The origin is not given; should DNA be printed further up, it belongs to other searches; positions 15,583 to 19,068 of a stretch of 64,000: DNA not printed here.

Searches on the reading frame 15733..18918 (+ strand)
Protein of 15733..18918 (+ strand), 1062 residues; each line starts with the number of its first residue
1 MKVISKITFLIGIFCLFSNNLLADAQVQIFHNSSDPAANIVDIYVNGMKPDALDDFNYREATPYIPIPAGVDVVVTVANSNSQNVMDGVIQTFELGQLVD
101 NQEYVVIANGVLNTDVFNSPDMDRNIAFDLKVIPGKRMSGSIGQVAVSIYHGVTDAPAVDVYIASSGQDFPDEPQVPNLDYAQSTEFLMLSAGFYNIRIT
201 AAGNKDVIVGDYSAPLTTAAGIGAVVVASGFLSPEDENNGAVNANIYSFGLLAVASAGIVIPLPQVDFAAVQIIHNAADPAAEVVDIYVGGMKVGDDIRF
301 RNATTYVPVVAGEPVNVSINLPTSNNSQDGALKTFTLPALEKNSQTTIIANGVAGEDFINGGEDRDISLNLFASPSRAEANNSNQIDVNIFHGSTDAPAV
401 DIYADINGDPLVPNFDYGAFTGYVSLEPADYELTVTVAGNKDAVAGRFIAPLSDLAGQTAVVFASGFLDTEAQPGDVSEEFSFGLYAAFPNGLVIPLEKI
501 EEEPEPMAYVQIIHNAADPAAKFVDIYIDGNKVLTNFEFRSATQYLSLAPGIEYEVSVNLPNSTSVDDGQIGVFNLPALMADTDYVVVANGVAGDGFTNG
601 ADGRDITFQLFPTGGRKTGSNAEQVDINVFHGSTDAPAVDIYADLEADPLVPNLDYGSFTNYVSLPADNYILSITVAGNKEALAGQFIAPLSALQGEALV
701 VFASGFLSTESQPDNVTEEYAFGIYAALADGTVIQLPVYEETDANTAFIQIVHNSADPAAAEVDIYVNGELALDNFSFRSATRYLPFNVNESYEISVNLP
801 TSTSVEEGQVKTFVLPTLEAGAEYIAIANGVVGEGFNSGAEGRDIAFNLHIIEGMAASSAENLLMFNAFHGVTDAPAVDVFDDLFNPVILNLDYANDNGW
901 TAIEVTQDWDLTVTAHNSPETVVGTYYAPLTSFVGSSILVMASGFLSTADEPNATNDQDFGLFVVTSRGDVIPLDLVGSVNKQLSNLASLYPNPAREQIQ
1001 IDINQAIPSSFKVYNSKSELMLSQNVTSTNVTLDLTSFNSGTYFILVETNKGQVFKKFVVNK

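Call 68: search_protein_families(library=pfam, proteins=[window:15733-18918:+], max_evalue=0.001)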
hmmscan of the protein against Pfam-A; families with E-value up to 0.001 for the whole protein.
window:15733-18918:+ (1062 aa): 2 families
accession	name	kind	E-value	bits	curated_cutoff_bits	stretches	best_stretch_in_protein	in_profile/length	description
PF14344.12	DUF4397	-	1.1e-64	216.8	30.6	7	388-447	3-58/119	Domain of unknown function (DUF4397)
PF18962.6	Por_Secre_tail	-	2.5e-11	44.1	27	1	990-1060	1-75/75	Secretion system C-terminal sorting domain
